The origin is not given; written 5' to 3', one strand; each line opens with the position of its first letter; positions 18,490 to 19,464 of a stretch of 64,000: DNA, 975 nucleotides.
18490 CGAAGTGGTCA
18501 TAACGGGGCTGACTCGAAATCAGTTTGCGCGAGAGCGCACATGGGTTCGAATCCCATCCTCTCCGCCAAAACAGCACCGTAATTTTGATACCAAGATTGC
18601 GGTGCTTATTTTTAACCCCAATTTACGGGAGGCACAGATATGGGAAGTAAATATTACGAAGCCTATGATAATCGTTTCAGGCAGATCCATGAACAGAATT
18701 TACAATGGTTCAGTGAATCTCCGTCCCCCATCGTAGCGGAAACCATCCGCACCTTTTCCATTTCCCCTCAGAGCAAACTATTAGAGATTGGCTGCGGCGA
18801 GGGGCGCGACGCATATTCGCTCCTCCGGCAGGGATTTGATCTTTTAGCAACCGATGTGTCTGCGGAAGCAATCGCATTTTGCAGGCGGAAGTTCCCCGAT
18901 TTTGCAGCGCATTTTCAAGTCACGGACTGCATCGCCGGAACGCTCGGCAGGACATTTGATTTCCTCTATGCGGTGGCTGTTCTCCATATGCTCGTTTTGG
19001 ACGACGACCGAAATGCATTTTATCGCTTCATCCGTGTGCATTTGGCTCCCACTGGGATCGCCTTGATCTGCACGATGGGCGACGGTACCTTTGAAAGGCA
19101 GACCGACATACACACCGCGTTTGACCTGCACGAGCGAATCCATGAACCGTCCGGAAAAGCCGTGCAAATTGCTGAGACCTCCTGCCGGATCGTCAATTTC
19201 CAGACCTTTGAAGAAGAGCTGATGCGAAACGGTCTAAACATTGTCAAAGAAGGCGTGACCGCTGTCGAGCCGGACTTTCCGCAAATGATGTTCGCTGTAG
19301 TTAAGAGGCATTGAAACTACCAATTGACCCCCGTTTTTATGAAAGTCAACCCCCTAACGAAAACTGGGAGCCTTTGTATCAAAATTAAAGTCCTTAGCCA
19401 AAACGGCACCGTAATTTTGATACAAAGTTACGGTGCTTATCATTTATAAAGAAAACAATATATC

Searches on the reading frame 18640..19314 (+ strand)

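Call 68: search_protein_families(library=pfam, proteins=[window:18640-19314:+], max_evalue=0.1)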
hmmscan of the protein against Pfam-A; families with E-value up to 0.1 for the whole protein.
window:18640-19314:+ (224 aa): 12 families
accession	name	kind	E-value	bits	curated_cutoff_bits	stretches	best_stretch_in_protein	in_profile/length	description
PF08242.18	Methyltransf_12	-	5.2e-12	46.8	30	1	48-140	1-97/98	Methyltransferase domain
PF13649.12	Methyltransf_25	-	2.1e-11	44.8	27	1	48-139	2-97/97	Methyltransferase domain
PF08241.18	Methyltransf_11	-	1.7e-10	41.8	21.2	1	48-143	1-95/95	Methyltransferase domain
PF13489.12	Methyltransf_23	-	1.6e-09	38.2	27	1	39-203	16-163/164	Methyltransferase domain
PF03848.20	TehB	-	3.8e-07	30.1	20.4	1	33-144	20-133/193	Tellurite resistance protein TehB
PF13847.12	Methyltransf_31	-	2.2e-05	24.6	27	1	43-147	3-113/145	Methyltransferase domain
PF05148.21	Methyltransf_8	-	0.001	19.5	27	0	156-207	136-186/219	Hypothetical methyltransferase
PF05175.20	MTS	-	0.016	15.3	23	1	41-108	29-101/170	Methyltransferase small domain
PF03686.19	UPF0146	-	0.017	15.4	26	1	41-77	11-48/129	Uncharacterised protein family (UPF0146)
PF05724.17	TPMT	-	0.032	14.3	26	1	18-79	12-73/218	Thiopurine S-methyltransferase (TPMT)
PF01739.24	CheR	-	0.037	13.9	27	1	31-79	19-78/195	CheR methyltransferase, SAM binding domain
PF02353.26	CMAS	-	0.098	12.4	27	0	36-158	55-179/273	Mycolic acid cyclopropane synthetase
